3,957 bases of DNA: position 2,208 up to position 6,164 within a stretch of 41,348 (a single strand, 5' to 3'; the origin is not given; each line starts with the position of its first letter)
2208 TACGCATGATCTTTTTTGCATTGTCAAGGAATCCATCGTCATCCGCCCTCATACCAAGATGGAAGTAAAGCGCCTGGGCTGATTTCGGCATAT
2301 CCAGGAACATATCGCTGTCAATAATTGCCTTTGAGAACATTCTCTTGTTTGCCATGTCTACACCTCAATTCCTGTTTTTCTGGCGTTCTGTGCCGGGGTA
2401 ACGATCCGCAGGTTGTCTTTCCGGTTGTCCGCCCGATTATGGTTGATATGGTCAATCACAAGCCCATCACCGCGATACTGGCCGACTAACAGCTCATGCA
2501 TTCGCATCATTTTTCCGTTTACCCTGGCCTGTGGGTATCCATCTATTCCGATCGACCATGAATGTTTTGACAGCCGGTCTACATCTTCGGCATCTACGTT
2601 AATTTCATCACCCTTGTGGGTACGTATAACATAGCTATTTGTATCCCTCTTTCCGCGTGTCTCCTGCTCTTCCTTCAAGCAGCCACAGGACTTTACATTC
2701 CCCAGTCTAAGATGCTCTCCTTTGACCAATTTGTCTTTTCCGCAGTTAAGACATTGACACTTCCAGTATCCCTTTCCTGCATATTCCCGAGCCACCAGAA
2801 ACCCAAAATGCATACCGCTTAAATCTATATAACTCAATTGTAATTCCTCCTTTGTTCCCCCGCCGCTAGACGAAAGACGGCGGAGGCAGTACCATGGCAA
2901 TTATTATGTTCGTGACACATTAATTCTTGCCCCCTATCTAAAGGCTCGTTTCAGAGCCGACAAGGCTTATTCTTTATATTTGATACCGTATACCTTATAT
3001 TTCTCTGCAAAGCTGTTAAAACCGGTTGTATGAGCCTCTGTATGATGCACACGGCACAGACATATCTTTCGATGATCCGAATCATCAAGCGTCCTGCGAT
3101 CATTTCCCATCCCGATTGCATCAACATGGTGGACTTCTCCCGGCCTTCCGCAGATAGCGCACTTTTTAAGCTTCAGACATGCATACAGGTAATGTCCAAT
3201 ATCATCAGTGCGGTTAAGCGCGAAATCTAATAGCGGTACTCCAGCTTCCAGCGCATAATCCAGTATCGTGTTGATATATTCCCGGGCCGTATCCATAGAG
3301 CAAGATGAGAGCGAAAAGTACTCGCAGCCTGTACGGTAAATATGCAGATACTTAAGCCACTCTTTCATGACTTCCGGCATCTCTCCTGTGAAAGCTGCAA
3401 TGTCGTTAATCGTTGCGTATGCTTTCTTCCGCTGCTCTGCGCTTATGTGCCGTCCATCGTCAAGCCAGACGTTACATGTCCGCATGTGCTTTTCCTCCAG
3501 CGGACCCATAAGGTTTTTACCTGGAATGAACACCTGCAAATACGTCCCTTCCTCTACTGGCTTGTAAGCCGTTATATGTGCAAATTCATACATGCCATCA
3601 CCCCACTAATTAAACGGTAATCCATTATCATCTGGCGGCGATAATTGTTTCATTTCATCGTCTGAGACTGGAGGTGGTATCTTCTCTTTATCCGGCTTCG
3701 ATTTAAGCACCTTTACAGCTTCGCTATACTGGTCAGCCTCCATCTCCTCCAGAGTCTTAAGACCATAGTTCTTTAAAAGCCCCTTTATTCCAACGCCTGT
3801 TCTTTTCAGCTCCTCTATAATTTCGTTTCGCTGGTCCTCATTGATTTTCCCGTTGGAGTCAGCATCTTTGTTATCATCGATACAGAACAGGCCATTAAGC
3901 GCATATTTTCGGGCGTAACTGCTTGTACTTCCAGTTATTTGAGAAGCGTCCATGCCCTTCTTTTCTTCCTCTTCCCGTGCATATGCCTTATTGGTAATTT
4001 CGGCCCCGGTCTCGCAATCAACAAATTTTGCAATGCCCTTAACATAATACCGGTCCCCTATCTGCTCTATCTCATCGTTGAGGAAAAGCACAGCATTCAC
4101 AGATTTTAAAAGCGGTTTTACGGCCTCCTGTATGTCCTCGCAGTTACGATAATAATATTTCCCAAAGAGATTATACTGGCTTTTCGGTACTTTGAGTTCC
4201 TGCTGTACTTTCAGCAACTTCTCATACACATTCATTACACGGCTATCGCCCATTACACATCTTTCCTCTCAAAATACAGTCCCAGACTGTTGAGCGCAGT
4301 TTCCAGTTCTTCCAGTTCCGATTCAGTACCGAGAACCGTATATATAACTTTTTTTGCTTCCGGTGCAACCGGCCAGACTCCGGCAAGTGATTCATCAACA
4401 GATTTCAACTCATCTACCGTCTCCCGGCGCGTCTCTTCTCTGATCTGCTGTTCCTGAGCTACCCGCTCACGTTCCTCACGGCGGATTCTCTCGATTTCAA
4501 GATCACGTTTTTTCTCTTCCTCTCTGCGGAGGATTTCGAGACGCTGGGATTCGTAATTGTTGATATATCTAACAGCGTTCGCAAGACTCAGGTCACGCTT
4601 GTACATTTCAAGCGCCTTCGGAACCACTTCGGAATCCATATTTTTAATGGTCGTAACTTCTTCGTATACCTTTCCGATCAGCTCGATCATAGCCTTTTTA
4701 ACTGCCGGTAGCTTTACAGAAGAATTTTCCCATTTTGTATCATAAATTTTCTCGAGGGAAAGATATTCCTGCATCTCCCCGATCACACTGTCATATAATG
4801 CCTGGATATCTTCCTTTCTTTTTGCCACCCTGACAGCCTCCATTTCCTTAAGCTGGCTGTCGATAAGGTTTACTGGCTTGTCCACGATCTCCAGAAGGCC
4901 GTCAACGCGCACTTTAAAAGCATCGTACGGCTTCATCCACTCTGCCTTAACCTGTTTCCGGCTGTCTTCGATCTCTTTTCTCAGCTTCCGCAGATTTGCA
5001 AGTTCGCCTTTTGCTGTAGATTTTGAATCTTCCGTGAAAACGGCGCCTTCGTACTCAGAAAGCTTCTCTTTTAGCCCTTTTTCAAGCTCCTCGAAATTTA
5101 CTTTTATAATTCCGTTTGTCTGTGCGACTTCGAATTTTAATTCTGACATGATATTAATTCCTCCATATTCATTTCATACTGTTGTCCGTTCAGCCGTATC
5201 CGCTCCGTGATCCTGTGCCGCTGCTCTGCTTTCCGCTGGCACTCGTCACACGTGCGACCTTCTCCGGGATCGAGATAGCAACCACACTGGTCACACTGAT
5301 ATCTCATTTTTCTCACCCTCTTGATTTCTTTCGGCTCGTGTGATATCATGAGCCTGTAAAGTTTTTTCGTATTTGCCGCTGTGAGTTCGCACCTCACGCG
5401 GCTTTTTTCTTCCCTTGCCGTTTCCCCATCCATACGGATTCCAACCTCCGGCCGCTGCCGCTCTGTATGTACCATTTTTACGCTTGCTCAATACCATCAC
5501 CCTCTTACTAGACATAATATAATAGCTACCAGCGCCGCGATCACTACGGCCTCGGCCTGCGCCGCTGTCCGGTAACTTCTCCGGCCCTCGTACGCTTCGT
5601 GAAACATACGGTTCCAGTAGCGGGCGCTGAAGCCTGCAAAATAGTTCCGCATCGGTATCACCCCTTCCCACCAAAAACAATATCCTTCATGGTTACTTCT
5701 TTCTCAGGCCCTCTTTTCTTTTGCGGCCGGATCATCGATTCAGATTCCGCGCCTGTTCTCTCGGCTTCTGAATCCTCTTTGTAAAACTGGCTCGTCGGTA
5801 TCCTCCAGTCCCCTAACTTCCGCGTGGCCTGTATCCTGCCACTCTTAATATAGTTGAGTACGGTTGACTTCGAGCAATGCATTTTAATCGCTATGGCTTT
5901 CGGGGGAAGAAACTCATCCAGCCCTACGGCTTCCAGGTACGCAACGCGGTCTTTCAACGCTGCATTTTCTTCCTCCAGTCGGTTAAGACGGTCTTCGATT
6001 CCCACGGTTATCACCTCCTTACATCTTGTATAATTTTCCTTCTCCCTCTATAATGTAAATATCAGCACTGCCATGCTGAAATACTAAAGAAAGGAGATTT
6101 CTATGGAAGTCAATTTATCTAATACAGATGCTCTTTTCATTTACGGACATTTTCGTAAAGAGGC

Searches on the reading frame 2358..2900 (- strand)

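Call 81: search_protein_families(library=pfam, proteins=[window:2358-2900:-], max_evalue=0.001)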
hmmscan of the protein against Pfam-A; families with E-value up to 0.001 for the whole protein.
window:2358-2900:- (180 aa): 1 family
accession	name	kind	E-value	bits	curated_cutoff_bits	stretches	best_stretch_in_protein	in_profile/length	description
PF13392.12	HNH_3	-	2.2e-10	40.4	24.8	1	143-174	12-46/46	HNH endonuclease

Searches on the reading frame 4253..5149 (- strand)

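Call 9: search_protein_families(library=pfam, proteins=[window:4253-5149:-], max_evalue=0.01)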
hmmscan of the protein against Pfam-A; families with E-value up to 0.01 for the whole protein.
window:4253-5149:- (298 aa): 1 family
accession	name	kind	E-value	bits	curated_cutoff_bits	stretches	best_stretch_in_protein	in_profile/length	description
PF07083.16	DUF1351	-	9.5e-30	104.4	27.8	1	6-202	2-208/210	Protein of unknown function (DUF1351)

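Call 10: search_protein_families(library=phrogs, proteins=[window:4253-5149:-], max_evalue=0.01)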
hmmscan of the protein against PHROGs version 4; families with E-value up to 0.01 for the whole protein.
window:4253-5149:- (298 aa): 1 family
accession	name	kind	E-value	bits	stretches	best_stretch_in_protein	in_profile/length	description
phrog_674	-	unknown function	6.2e-45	154.8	1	3-295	10-310/312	-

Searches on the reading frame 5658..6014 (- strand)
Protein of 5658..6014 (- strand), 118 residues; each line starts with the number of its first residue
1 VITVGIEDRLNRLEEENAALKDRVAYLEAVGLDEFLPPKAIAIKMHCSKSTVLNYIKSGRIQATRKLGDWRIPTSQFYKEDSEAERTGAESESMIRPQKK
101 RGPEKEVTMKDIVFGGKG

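Call 9: search_protein_families(library=pfam, proteins=[window:5658-6014:-], max_evalue=0.01)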
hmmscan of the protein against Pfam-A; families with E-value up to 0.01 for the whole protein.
window:5658-6014:- (118 aa): 2 families
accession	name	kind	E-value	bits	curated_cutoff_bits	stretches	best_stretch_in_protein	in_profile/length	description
PF12728.13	HTH_17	-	2.3e-05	25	27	1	46-76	12-42/51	Helix-turn-helix domain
PF07716.20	bZIP_2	-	0.002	18.6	22.3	1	5-28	29-52/54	Basic region leucine zipper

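Call 10: search_protein_families(library=phrogs, proteins=[window:5658-6014:-], max_evalue=0.01)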
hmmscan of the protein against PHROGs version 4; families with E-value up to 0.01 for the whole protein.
window:5658-6014:- (118 aa): 2 families
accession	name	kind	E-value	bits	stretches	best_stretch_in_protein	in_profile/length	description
phrog_2907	-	integration and excision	0.00025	22.4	1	35-83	6-54/117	excisionase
phrog_66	-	integration and excision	0.0027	18.4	1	22-77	80-136/412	excisionase and transcriptional regulator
